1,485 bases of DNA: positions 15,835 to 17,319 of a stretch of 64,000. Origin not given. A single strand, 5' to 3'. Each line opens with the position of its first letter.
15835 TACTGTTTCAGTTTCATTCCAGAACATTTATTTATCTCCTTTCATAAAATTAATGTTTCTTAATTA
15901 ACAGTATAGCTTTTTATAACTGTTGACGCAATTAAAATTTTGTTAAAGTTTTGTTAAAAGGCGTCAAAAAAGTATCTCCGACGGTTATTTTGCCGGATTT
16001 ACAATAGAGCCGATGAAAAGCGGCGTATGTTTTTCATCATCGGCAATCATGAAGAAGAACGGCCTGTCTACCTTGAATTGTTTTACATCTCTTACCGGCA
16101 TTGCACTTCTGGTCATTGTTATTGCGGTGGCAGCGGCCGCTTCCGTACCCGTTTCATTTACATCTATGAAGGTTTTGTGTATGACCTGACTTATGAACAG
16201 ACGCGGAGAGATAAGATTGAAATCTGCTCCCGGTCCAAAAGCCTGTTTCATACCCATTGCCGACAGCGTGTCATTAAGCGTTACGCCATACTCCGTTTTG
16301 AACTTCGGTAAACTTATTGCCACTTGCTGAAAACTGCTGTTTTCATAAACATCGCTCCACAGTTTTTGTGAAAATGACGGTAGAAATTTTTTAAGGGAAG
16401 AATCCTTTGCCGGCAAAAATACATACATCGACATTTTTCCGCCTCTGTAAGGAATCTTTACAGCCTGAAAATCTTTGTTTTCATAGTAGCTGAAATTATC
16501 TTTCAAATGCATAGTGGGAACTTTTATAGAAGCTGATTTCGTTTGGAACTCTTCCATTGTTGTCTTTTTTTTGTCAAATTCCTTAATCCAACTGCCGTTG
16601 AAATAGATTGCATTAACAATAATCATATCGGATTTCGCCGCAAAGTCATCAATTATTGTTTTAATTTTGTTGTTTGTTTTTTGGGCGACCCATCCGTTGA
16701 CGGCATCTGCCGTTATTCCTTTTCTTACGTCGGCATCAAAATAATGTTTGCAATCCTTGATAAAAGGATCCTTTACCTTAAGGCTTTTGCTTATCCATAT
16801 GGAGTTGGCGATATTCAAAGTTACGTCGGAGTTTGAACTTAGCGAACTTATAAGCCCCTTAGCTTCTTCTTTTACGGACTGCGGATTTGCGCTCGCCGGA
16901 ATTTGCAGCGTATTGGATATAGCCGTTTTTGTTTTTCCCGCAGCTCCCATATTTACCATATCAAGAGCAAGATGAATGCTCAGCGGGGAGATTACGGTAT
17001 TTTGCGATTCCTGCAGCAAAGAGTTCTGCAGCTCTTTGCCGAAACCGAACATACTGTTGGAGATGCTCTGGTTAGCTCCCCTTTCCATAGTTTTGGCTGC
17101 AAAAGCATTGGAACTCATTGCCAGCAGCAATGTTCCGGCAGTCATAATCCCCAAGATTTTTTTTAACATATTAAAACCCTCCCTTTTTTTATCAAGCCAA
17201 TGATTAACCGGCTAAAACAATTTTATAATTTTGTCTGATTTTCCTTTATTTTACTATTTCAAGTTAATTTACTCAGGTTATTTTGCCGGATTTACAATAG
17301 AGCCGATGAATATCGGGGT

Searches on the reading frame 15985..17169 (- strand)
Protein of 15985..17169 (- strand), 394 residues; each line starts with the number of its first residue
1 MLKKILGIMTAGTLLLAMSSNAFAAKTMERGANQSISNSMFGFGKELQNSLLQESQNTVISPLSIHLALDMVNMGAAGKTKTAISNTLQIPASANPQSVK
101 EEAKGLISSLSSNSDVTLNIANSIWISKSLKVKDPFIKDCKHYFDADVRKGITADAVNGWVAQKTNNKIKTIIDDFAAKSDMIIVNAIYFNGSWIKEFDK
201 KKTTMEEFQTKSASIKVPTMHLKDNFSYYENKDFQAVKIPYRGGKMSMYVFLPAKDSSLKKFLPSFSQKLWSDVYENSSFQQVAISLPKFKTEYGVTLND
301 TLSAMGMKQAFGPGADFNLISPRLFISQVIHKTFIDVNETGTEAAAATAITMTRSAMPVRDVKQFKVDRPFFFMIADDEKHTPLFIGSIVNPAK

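Call 9: search_protein_families(library=pfam, proteins=[window:15985-17169:-], max_evalue=0.01)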
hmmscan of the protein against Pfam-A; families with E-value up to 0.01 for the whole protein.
window:15985-17169:- (394 aa): 1 family
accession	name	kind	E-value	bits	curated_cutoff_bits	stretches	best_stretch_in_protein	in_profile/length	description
PF00079.25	Serpin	-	6.5e-102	341.9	27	1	43-392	6-370/370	Serpin (serine protease inhibitor)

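Call 60: find_homologous_proteins(query=window:15985-17166:-, max_evalue=1e-40)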
Query window:15985-17166:- (393 aa): 4622 proteins with E <= 1e-40 among 8000 candidates; the best 120 are listed.
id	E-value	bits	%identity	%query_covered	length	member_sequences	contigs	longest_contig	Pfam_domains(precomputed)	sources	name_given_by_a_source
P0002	6.7e-254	859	100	100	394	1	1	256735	PF00079.26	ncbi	-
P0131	7.6e-198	675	80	100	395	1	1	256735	PF00079.26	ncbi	-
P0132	1.6e-122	427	55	94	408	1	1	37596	PF00079.26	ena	-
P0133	4.4e-119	416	51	100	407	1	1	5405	PF00079.26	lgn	-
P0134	3.0e-115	403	52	96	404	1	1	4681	PF00079.26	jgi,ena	-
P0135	1.2e-97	345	47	92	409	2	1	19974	PF00079.26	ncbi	-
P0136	2.6e-97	344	47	92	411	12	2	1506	PF00079.26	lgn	-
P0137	3.3e-97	344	47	92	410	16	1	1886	PF00079.26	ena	-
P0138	5.6e-97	343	47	92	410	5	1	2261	PF00079.26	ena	-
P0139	8.3e-97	342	47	92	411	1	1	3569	PF00079.26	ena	-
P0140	1.2e-93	332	45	92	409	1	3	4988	PF00079.26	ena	-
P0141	2.5e-93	331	45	92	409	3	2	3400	PF00079.26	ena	-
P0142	9.6e-93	329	45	91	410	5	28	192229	PF00079.26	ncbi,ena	-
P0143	3.2e-91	324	44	96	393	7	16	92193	PF00079.26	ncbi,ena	-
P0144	3.8e-90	321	41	99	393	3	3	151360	PF00079.26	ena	-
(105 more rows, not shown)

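Call 61: find_encoding_contigs(protein=P0132, flank=10000, max_places=3)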
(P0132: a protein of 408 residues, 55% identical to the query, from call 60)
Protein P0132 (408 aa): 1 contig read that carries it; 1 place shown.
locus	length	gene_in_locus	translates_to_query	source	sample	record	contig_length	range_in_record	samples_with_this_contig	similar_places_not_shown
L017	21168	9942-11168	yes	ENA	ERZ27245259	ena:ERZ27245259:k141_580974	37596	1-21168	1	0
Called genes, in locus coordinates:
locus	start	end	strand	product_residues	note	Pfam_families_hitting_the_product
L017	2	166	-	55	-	?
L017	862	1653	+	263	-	PF00318:Ribosomal_S2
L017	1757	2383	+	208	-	PF00889:EF_TS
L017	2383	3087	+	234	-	PF00696:AA_kinase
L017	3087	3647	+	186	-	PF01765:RRF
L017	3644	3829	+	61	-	-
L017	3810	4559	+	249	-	PF01255:Prenyltransf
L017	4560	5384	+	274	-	PF01148:CTP_transf_1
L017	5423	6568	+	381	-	PF02670:DXP_reductoisom, PF08436:DXP_redisom_C, PF13288:DXPR_C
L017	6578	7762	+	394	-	PF01612:DNA_pol_A_exo1, PF00570:HRDC (weak)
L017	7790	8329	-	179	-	PF09685:MamF_MmsF (weak)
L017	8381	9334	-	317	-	PF01551:Peptidase_M23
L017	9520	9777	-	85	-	-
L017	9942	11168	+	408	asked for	PF00079:Serpin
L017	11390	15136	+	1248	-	PF04563:RNA_pol_Rpb2_1, PF04561:RNA_pol_Rpb2_2, PF04565:RNA_pol_Rpb2_3, PF10385:RNA_pol_Rpb2_45, PF00562:RNA_pol_Rpb2_6, PF04560:RNA_pol_Rpb2_7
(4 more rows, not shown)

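Call 62: find_encoding_contigs(protein=P0133, flank=10000, max_places=3)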
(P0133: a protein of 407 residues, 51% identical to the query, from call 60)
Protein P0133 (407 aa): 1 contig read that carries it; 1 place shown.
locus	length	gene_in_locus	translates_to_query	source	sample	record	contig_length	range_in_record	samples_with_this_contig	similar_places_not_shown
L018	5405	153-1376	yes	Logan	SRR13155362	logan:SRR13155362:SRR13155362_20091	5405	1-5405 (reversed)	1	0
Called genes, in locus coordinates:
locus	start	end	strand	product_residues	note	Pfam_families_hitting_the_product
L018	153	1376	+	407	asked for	PF00079:Serpin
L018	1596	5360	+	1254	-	PF04563:RNA_pol_Rpb2_1, PF04561:RNA_pol_Rpb2_2, PF04565:RNA_pol_Rpb2_3, PF10385:RNA_pol_Rpb2_45, PF00562:RNA_pol_Rpb2_6, PF04560:RNA_pol_Rpb2_7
